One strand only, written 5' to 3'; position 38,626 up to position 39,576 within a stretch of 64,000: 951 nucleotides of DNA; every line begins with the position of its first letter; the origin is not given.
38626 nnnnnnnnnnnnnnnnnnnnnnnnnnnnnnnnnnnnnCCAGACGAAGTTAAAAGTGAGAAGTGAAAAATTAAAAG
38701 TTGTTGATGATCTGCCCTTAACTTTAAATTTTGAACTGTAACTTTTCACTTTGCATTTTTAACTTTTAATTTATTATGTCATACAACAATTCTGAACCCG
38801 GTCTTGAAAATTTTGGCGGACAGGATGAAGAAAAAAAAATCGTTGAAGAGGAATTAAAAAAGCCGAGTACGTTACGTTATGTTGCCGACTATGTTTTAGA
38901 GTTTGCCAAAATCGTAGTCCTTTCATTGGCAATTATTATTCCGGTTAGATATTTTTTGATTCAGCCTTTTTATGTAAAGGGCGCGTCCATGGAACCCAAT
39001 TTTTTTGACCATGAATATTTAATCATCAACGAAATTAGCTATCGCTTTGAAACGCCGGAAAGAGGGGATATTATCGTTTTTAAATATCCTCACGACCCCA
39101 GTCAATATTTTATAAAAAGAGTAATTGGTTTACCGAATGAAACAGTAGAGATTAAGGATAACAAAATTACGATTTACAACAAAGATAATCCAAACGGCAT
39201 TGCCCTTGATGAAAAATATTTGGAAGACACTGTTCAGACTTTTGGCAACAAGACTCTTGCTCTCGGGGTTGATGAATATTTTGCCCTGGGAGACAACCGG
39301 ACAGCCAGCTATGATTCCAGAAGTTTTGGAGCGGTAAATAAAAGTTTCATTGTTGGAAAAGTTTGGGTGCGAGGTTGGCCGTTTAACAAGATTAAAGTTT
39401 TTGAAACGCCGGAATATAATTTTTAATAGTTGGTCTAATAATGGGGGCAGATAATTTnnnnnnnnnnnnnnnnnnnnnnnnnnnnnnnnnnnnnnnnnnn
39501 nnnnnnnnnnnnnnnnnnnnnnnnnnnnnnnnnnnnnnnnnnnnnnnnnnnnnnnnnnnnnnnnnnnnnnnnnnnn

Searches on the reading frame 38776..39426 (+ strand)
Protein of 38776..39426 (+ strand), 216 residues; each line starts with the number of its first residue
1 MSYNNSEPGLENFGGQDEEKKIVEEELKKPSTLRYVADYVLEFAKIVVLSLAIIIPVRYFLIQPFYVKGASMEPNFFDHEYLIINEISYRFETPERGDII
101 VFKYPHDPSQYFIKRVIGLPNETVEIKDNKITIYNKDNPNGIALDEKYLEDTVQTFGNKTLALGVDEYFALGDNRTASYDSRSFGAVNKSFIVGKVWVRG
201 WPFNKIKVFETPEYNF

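Call 7: search_protein_families(library=pfam, proteins=[window:38776-39426:+], max_evalue=0.01)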
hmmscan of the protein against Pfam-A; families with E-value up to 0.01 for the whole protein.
window:38776-39426:+ (216 aa): 2 families
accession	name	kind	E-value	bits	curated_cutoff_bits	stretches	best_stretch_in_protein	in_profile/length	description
PF10502.14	Peptidase_S26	-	3.1e-43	148.1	22.9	1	41-201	2-168/168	Signal peptidase, peptidase S26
PF00717.28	Peptidase_S24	-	9.7e-05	22.5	23.3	1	66-126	39-91/116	Peptidase S24-like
